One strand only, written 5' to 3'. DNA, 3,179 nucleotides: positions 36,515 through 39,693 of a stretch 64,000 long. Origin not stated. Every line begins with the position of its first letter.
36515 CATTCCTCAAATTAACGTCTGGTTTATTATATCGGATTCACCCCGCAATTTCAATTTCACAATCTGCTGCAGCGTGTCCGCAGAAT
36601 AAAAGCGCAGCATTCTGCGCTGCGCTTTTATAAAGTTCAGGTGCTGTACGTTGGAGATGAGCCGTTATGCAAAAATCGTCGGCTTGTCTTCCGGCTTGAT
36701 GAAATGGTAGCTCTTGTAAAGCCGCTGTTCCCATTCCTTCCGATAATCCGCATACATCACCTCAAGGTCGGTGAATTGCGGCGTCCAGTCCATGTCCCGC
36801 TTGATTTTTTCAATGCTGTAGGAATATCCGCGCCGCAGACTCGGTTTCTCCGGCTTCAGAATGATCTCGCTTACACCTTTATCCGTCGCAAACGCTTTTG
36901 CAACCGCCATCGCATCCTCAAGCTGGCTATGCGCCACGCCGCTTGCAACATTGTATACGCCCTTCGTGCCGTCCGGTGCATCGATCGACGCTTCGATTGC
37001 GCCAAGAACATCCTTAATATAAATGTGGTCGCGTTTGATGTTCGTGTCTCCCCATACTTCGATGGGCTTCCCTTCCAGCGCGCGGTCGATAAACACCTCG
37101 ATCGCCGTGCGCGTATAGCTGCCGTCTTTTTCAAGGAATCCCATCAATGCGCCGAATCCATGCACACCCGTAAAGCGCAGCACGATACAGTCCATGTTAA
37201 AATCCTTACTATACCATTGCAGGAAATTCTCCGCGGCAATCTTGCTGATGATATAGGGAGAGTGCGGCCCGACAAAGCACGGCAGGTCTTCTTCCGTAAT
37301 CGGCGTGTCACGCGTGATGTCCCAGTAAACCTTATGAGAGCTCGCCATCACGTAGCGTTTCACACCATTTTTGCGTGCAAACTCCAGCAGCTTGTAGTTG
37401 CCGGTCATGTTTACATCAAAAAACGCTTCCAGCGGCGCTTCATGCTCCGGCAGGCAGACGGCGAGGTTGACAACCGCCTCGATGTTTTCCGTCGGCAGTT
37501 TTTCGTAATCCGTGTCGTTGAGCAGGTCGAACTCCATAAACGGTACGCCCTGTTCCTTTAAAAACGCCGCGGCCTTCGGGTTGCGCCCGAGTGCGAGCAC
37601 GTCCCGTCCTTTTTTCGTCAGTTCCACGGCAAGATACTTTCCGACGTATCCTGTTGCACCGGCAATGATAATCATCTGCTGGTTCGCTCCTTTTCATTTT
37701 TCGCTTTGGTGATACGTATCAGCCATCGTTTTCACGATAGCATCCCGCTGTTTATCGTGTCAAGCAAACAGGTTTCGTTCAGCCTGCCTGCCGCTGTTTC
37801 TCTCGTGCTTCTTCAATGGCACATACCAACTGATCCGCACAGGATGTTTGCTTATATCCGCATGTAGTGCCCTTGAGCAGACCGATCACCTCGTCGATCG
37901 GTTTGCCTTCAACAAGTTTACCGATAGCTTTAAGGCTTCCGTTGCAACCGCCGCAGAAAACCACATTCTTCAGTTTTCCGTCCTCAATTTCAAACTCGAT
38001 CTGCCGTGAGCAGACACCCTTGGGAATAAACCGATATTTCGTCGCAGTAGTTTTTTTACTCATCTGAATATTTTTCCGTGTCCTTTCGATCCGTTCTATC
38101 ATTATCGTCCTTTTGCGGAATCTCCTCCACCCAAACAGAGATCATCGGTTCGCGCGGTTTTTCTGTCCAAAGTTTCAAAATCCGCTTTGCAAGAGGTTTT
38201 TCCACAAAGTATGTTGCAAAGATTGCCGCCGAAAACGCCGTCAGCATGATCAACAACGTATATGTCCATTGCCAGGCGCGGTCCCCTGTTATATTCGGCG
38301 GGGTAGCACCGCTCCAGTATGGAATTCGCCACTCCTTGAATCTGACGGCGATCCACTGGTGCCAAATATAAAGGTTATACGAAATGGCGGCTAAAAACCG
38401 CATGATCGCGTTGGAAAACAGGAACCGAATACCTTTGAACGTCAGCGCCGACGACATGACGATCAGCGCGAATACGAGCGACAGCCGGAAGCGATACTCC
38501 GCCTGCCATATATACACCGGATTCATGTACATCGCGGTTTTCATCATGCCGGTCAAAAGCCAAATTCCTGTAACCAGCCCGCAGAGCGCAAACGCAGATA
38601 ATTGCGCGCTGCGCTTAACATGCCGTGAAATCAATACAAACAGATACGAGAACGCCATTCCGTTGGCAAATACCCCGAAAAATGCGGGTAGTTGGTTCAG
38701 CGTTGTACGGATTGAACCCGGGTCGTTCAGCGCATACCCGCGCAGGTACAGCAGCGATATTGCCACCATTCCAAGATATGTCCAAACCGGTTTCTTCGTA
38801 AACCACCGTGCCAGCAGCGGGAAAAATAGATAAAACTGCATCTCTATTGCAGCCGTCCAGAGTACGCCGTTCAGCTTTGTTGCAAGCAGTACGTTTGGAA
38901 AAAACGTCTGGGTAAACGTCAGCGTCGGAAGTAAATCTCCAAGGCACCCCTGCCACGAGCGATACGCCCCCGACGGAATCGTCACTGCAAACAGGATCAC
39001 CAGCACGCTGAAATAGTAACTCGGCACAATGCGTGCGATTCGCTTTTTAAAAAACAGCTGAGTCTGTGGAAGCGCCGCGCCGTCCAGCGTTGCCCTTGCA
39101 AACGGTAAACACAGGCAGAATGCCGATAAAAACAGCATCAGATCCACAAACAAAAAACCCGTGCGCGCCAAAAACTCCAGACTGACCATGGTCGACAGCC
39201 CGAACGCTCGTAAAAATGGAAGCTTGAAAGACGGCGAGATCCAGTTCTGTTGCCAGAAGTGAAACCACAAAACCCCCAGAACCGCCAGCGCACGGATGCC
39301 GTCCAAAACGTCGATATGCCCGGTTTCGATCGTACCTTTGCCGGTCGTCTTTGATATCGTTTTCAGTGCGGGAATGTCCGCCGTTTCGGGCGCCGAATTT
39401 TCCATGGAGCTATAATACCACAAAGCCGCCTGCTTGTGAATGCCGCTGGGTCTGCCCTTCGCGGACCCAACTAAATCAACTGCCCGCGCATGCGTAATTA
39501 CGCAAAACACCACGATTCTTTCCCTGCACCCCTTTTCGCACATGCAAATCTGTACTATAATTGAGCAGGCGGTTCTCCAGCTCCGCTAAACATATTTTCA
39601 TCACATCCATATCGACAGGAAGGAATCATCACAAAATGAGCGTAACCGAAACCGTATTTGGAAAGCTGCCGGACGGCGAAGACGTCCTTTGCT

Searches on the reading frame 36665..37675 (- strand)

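Call 48: search_protein_families(library=pfam, proteins=[window:36665-37675:-], max_evalue=0.001)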
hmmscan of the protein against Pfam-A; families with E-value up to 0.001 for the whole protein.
window:36665-37675:- (336 aa): 8 families
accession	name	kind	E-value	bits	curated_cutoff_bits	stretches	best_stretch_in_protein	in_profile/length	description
PF01370.27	Epimerase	-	1.1e-46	159.7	20.9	1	2-244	1-240/240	NAD dependent epimerase/dehydratase family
PF16363.11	GDP_Man_Dehyd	-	1.1e-25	91.3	27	1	4-302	2-324/332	GDP-mannose 4,6 dehydratase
PF13460.12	NAD_binding_10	-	2e-12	47.8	27.2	1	6-154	1-133/184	NAD(P)H-binding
PF07993.18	NAD_binding_4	-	7.3e-10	38.9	20.1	1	52-184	77-219/258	Male sterility protein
PF04321.23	RmlD_sub_bind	-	8.6e-10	38.6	27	1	2-266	3-235/287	RmlD substrate binding domain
PF01073.25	3Beta_HSD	-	1.8e-09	37.5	22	1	3-153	1-158/280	3-beta hydroxysteroid dehydrogenase/isomerase family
PF05368.20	NmrA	-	5.2e-08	33.3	27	1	2-112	5-106/298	NmrA-like family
PF02254.24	TrkA_N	-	0.00014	22.6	23.8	1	2-70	1-68/116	TrkA-N domain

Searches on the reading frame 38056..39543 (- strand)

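Call 48: search_protein_families(library=pfam, proteins=[window:38056-39543:-], max_evalue=0.001)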
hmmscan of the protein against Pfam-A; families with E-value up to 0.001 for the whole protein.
window:38056-39543:- (495 aa): 1 family
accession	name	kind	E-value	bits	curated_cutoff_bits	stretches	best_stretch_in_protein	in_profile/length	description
PF01757.29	Acyl_transf_3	-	3e-21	76.3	31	1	80-439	4-321/326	Acyltransferase domain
